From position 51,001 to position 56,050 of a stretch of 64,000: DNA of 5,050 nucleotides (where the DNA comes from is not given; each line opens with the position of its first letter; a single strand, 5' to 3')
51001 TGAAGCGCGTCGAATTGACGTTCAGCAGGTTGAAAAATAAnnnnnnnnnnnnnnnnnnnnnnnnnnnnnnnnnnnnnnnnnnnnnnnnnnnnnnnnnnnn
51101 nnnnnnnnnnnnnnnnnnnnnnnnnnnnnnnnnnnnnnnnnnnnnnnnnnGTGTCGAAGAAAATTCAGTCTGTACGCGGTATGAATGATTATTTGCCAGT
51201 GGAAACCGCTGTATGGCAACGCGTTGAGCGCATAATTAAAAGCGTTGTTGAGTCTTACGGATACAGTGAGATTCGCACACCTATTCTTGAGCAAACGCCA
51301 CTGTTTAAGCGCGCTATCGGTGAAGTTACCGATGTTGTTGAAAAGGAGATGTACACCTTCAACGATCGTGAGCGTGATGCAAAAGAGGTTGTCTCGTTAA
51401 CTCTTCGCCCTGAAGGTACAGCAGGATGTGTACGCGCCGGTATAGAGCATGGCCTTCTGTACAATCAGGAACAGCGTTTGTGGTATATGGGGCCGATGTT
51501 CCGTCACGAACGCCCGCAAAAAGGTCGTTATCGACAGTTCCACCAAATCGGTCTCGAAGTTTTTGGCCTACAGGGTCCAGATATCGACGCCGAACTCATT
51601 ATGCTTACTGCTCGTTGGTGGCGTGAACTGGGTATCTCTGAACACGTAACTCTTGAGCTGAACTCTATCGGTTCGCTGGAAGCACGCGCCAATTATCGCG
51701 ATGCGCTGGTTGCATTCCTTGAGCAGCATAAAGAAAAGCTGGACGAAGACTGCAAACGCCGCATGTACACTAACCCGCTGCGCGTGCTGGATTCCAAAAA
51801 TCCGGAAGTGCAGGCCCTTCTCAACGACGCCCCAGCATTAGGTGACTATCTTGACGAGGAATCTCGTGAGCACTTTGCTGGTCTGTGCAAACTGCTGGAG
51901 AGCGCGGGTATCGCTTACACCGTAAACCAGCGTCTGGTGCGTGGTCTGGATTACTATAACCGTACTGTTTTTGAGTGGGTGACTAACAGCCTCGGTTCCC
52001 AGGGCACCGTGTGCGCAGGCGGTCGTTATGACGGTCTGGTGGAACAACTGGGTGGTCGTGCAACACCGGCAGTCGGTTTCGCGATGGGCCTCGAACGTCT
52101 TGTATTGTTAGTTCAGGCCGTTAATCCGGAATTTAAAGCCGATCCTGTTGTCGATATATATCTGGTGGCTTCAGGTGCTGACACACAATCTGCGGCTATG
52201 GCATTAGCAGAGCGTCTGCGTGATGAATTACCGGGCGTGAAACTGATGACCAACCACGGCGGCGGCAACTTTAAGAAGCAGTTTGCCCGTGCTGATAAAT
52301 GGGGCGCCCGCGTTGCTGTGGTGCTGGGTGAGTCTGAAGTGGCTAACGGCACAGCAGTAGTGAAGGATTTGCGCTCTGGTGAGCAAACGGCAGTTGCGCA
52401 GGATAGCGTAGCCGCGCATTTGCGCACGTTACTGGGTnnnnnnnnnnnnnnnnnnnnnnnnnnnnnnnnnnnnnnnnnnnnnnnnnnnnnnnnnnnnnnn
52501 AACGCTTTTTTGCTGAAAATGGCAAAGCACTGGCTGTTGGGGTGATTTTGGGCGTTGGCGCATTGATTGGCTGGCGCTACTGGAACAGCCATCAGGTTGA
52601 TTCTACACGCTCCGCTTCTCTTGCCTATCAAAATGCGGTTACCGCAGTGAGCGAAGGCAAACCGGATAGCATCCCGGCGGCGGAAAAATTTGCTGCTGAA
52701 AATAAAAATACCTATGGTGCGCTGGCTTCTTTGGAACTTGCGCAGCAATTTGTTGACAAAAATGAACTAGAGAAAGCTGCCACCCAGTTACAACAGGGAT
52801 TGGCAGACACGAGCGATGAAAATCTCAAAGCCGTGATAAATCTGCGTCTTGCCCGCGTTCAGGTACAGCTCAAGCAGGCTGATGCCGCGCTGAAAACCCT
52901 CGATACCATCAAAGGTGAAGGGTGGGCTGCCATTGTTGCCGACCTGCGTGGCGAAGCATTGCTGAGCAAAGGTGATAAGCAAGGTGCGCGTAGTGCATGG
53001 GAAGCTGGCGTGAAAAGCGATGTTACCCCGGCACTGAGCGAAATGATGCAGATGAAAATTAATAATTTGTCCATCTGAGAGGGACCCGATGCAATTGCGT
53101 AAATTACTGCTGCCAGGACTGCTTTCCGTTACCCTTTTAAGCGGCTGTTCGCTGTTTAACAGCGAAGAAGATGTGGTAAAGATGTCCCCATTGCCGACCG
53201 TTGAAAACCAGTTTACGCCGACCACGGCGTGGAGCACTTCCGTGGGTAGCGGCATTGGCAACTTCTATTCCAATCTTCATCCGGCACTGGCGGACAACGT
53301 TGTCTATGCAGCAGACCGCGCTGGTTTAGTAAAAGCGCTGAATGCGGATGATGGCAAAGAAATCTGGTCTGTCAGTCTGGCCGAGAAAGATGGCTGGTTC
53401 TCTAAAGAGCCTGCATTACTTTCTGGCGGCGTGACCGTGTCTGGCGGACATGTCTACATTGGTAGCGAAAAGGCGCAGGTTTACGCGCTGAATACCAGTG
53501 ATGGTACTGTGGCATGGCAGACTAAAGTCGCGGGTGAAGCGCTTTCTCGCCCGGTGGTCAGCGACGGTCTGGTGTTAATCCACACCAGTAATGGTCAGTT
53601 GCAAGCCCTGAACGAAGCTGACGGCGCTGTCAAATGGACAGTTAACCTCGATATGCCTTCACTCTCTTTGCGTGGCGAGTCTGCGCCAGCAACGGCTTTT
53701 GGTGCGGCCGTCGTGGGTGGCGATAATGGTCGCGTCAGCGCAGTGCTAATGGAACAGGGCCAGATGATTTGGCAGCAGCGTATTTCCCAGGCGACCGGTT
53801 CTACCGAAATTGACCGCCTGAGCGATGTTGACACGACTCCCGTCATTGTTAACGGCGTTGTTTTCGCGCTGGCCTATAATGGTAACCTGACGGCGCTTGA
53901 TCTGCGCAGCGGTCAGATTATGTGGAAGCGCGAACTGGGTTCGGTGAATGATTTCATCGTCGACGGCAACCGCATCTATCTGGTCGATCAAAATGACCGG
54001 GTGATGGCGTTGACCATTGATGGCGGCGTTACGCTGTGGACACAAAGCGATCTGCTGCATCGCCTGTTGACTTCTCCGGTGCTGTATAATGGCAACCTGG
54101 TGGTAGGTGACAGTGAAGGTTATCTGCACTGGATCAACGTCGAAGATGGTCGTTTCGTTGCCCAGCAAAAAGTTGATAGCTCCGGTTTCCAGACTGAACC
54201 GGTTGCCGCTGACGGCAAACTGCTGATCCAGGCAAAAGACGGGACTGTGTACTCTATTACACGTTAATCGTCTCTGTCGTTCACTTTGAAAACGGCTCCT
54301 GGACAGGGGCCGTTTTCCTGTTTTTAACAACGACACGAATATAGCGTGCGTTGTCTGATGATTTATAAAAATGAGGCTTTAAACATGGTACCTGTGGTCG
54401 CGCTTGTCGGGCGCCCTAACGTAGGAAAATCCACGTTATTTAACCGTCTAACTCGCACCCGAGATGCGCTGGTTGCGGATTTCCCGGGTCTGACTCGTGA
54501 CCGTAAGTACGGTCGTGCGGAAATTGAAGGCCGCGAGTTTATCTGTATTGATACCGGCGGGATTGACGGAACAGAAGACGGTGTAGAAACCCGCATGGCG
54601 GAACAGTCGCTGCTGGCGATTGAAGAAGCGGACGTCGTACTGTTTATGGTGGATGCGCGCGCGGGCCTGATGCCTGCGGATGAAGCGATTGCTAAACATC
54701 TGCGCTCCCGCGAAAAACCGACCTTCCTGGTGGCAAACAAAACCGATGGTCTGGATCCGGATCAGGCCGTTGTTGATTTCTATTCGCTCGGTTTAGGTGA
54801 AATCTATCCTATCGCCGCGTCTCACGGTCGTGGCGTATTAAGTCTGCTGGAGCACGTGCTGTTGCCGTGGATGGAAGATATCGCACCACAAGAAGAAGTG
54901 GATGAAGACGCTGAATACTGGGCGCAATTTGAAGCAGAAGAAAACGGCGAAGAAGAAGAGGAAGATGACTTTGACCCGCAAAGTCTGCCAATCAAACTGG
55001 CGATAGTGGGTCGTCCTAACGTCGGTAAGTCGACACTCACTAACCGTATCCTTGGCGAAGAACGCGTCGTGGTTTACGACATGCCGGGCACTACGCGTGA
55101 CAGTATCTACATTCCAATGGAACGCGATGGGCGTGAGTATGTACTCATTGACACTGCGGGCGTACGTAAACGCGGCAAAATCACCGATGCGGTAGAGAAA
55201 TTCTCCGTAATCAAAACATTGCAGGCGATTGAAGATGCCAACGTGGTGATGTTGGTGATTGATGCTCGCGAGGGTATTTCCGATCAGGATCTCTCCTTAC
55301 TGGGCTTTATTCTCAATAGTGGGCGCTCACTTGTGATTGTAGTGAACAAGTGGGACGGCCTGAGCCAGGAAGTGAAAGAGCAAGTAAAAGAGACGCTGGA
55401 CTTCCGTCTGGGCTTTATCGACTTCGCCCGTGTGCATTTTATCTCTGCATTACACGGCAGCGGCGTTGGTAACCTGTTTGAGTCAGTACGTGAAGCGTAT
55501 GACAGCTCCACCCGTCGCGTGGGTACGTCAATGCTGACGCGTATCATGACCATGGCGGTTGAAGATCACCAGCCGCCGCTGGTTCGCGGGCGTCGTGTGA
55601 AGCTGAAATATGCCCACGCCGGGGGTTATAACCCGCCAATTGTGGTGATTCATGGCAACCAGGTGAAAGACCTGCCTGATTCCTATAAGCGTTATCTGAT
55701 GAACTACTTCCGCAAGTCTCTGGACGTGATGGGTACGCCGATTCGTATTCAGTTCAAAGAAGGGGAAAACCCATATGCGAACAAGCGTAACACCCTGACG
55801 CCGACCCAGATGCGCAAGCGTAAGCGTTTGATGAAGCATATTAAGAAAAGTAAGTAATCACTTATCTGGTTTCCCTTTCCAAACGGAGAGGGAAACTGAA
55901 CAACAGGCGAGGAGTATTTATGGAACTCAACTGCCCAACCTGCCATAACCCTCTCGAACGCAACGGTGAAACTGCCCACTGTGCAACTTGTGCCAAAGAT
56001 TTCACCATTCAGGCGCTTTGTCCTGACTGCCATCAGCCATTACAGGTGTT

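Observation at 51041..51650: Apparent mosaic hisS: divergent 5' third joined to a K-12-like remainder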

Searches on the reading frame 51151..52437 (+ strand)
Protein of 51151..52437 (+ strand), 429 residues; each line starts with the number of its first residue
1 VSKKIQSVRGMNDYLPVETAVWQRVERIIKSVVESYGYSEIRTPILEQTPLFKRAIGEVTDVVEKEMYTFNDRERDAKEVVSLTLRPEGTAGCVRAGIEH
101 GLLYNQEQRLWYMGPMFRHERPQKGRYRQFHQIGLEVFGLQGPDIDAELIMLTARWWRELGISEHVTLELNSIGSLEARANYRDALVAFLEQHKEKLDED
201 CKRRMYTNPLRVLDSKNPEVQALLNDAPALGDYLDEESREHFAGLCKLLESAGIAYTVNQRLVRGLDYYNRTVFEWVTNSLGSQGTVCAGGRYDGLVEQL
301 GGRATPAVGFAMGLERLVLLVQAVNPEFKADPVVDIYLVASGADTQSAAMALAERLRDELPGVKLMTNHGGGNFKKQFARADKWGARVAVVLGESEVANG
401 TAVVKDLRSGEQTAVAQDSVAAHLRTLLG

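Call 30: list_cluster_members(proteins=[window:51151-52437:+, L003:7051-8337:+, L005:3001-4287:+])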
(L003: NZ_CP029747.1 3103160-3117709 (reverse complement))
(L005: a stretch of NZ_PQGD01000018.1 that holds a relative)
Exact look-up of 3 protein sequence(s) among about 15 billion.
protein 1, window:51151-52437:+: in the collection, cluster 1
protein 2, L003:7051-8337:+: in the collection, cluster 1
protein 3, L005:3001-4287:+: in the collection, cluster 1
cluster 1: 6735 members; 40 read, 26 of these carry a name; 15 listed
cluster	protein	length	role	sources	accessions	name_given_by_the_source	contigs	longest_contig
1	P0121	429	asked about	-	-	TPA: histidine--tRNA ligase [Escherichia coli] | Histidine--tRNA ligase n=1 Tax=Escherichia coli TaxID=562 RepID=A0A1M2J5H0_ECOLX | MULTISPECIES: histidine--tRNA ligase [Escherichia]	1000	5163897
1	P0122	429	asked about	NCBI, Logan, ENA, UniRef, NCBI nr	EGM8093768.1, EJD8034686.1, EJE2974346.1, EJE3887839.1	TPA: histidine--tRNA ligase [Escherichia coli] | histidine--tRNA ligase n=1 Tax=Escherichia TaxID=561 RepID=UPI0004D5D63C | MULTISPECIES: histidine--tRNA ligase [Escherichia]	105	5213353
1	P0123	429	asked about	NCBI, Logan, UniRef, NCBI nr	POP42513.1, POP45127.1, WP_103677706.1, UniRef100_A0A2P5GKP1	histidine--tRNA ligase [Superficieibacter electus] | Histidine--tRNA ligase n=1 Tax=Superficieibacter electus TaxID=2022662 ...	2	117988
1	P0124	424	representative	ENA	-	-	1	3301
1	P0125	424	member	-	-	histidine--tRNA ligase [Shigella sonnei] | Histidine--tRNA ligase n=3 Tax=Shigella TaxID=620 RepID=SYH_SHISS | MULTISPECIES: histidine--tRNA ligase [Shigella]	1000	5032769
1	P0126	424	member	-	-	TPA: histidine--tRNA ligase [Escherichia coli] | histidine--tRNA ligase n=1 Tax=Escherichia coli TaxID=562 RepID=UPI0001DD2951 | histidine--tRNA ligase [Escherichia coli]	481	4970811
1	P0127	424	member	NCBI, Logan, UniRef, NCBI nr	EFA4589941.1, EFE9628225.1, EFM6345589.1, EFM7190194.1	TPA: histidine--tRNA ligase [Escherichia coli] | Histidine--tRNA ligase n=1 Tax=Escherichia coli TaxID=562 RepID=A0A827EKD9_ECOLX | histidine--tRNA ligase [Escherichia coli]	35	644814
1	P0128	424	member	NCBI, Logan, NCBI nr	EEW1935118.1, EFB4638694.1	histidine--tRNA ligase [Escherichia coli]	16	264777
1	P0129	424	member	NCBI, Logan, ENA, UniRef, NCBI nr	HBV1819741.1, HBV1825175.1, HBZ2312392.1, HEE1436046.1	histidine--tRNA ligase [Klebsiella pneumoniae] | histidine--tRNA ligase n=1 Tax=Klebsiella pneumoniae TaxID=573 RepID=UPI001034BE81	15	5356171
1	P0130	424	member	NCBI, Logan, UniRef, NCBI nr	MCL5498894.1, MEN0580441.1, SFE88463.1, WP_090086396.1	histidyl-tRNA synthetase [Phytobacter palmae] | Histidine--tRNA ligase n=1 Tax=Phytobacter palmae TaxID=1855371 RepID=A0ABU9V711_9ENTR | histidine--tRNA ligase [Escherichia coli]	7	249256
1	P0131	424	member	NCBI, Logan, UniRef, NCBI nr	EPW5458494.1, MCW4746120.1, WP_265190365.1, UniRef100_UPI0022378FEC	histidine--tRNA ligase [Enterobacter hormaechei] | histidine--tRNA ligase n=1 Tax=Enterobacter hormaechei TaxID=158836 RepID=UPI0022378FEC | histidine--tRNA ligase [Enterobacter hormaechei subsp. hoffmannii]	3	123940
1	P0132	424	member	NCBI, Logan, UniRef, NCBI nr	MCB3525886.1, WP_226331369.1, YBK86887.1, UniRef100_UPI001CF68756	histidine--tRNA ligase [Klebsiella grimontii] | histidine--tRNA ligase n=1 Tax=Klebsiella grimontii TaxID=2058152 RepID=UPI001CF68756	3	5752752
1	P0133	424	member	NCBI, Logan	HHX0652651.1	TPA: histidine--tRNA ligase [Escherichia coli]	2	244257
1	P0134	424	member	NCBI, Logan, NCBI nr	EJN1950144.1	histidine--tRNA ligase [Escherichia coli]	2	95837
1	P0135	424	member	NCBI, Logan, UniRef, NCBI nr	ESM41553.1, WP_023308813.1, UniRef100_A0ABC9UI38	histidine--tRNA ligase [Enterobacter asburiae] | Histidine--tRNA ligase n=1 Tax=Enterobacter asburiae TaxID=61645 RepID=A0ABC9UI38_ENTAS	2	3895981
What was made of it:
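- The exact proteins are seen on 105 and on at least 1,000 contigs (call 30).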

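Call 31: search_solved_structures(query=window:51151-52437:+, show_alignments=1, max_evalue=1e-50)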
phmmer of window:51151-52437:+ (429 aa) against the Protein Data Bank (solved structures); distinct sequences matched with E-value up to 1e-50: 8.
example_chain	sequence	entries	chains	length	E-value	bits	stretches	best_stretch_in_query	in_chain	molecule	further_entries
1kmm_A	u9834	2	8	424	1.7e-271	903.2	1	1-429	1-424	HISTIDYL-TRNA SYNTHETASE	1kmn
2el9_A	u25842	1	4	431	1.8e-271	903.1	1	1-429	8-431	Histidyl-tRNA synthetase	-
1htt_A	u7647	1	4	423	5.6e-271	901.5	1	3-429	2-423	HISTIDYL-TRNA SYNTHETASE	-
5e3i_A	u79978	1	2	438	2.2e-146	491.2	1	5-418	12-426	Histidine--tRNA ligase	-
4e51_A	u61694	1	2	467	1.6e-143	481.7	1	3-410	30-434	Histidine--tRNA ligase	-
1qe0_A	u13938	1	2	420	3.3e-94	319.3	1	6-423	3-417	Histidine--tRNA ligase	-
4rdx_A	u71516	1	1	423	1.4e-90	307.3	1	6-429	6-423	Histidine--tRNA ligase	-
1adj_A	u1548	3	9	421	1.6e-90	307.1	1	6-429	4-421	HISTIDYL-TRNA SYNTHETASE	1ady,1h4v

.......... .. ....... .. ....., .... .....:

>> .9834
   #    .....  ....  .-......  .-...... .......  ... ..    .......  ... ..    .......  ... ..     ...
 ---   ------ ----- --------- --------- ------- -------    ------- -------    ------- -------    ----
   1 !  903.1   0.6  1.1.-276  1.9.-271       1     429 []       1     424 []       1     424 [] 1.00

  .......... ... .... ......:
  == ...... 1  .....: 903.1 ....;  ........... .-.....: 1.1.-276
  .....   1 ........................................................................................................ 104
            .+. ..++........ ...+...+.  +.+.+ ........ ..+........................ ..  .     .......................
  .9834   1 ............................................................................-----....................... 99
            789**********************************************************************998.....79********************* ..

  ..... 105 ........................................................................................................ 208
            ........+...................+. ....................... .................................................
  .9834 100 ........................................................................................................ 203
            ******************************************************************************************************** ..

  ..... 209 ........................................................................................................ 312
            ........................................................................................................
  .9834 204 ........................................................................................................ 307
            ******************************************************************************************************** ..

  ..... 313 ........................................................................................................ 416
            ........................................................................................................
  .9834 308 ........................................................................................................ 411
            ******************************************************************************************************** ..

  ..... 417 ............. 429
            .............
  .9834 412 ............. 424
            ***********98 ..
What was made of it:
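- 51151..52440 (+): hisS, histidine--tRNA ligase, 429 aa, chimeric. Full-length match to solved E. coli HisRS 1KMM, E = 1.7e-271 (call 31).
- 51379..51393 (+): 15-bp insertion encoding AKEVV (residues 77-81) between FNDRERD and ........; placement is ambiguous by a few bases. Protein alignment to 1KMM (call 31).
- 51628..52440 (+): Native 3' two-thirds of hisS. The encoded residues 160-429 are identical to K-12 HisRS (call 31).
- On Class IIa histidyl-tRNA synthetase (HisRS): 1KMM/1KMN E. coli HisRS: E = 1.7e-271, query residues 1-429 aligned to chain residues 1-424, with residues 160-429 identical (call 31). The alignment in call 31 shows the same.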

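Call 54: predict_structure(alignment_id=A1)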
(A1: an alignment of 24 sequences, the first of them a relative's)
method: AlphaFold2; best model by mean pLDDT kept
length: 429 residues; sequences in the alignment: 24
mean_pLDDT: 63.8   pTM: 0.55
mean pLDDT of the five models: 63.8, 60.7, 59.8, 56.6, 50.9
residues with pLDDT >= 90: 41; 70-90: 191; 50-70: 55; < 50: 142
segments of 3 or more residues with pLDDT < 50: 1-19, 39-135, 291-311
pLDDT, mean of each block of 10 residues (from residue 1): 23 41 71 63 31 28 25 31 27 26 32 34 29 46 66 82 84 78 90 89 80 81 87 87 87 86 60 72 53 39 42 59 73 78 82 87 77 75 80 91 91 93 90
secondary structure, 60 per line:
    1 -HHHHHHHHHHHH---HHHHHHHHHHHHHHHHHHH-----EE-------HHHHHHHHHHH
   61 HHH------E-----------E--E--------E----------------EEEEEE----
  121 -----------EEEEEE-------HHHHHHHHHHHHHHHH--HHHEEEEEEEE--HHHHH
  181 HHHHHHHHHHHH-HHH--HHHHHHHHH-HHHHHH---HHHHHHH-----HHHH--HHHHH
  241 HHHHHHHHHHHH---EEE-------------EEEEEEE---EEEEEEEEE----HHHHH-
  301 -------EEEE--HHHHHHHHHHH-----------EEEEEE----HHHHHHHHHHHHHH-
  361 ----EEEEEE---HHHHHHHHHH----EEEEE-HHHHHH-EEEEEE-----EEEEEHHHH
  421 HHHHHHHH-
elements in order: H2-13 H17-35 H50-63 E111-116 E132-137 H145-160 E166-173 H176-192 H199-207 H209-214 H218-224 H230-233 H236-252 E256-258 E272-278 E282-290 H295-299 E308-311 H314-324 E336-341 H346-359 E365-370 H374-383 E388-392 H394-399 E401-406 E412-416 H417-428
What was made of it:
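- Tried and rejected: Structure prediction, intended to place the insertion, gave pLDDT below 50 for residues 39-135 with a 24-sequence alignment, so the model is uninformative there and was not used (call 54).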

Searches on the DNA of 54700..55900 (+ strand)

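Call 26: search_dna_similar(query=window:54700-55900:+, collection=ecoli_genomes, mode=near, max_rows=25, rows=best)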
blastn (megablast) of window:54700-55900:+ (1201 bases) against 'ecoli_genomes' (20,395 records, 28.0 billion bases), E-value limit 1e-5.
Records with a match: 5426; places in all: 5427; records where one place covers at least 80% of the query: 5426.
Genomes with a match: 5425 of 5426; with a place that covers at least 80% of the query: 5425. Places per genome that has any: lowest 1, median 1, highest 2. On chromosomes: 5426 places; on plasmids: 1.
Best place of each record, by identity: >=99% 2; 95-99% 18; 90-95% 5406.
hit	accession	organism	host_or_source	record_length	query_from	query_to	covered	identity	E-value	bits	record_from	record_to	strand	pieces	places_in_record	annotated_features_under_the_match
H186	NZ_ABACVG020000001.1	Escherichia coli strain 2020CK-00188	Homo sapiens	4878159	1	1201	100%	100.0%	0e+0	2218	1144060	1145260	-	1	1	der: ribosome biogenesis GTPase Der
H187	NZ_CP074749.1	Escherichia coli strain R32_14_1F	goat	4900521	1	1201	100%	99.8%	0e+0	2207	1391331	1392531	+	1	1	der: ribosome biogenesis GTPase Der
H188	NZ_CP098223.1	Escherichia coli strain Z0117EC0005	Canis lupus familiaris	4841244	1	1201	100%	97.5%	0e+0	2052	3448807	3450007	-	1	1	der: ribosome biogenesis GTPase Der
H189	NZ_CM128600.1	Escherichia coli strain E400634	Homo sapiens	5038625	1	1201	100%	97.5%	0e+0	2052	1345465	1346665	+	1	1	der: ribosome biogenesis GTPase Der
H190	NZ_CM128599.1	Escherichia coli strain E500002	Homo sapiens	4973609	1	1201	100%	97.5%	0e+0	2052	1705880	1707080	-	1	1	der: ribosome biogenesis GTPase Der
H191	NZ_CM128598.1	Escherichia coli strain E600003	Homo sapiens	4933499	1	1201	100%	97.5%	0e+0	2052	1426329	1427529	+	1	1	der: ribosome biogenesis GTPase Der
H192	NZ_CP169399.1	Escherichia coli strain MFDS1022581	Animal source foods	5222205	1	1201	100%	97.5%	0e+0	2052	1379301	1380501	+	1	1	der: ribosome biogenesis GTPase Der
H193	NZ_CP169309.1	Escherichia coli strain MFDS1019527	cattle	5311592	1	1201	100%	97.5%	0e+0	2052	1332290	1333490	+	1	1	der: ribosome biogenesis GTPase Der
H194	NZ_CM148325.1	Escherichia coli strain 24A16CRGN010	Homo sapiens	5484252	1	1201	100%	97.5%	0e+0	2052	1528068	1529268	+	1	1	der: ribosome biogenesis GTPase Der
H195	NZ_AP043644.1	Escherichia coli strain AST85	Homo sapiens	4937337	1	1201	100%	97.5%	0e+0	2052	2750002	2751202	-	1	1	der: ribosome biogenesis GTPase Der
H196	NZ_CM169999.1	Escherichia coli strain N96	Tibetan Pig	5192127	1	1201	100%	97.5%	0e+0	2052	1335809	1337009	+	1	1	der: ribosome biogenesis GTPase Der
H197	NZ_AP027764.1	Escherichia coli strain 2017-02-2CC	Homo sapiens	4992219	1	1201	100%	97.4%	0e+0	2047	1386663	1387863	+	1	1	der: ribosome biogenesis GTPase Der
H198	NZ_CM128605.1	Escherichia coli strain E200086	Homo sapiens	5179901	1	1201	100%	97.4%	0e+0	2047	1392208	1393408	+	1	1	der: ribosome biogenesis GTPase Der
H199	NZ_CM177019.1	Escherichia coli strain RMDEC465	Homo sapiens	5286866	1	1201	100%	97.4%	0e+0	2047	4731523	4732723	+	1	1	der: ribosome biogenesis GTPase Der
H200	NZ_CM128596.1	Escherichia coli strain 100117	Homo sapiens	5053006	1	1201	100%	97.3%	0e+0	2041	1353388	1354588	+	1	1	der: ribosome biogenesis GTPase Der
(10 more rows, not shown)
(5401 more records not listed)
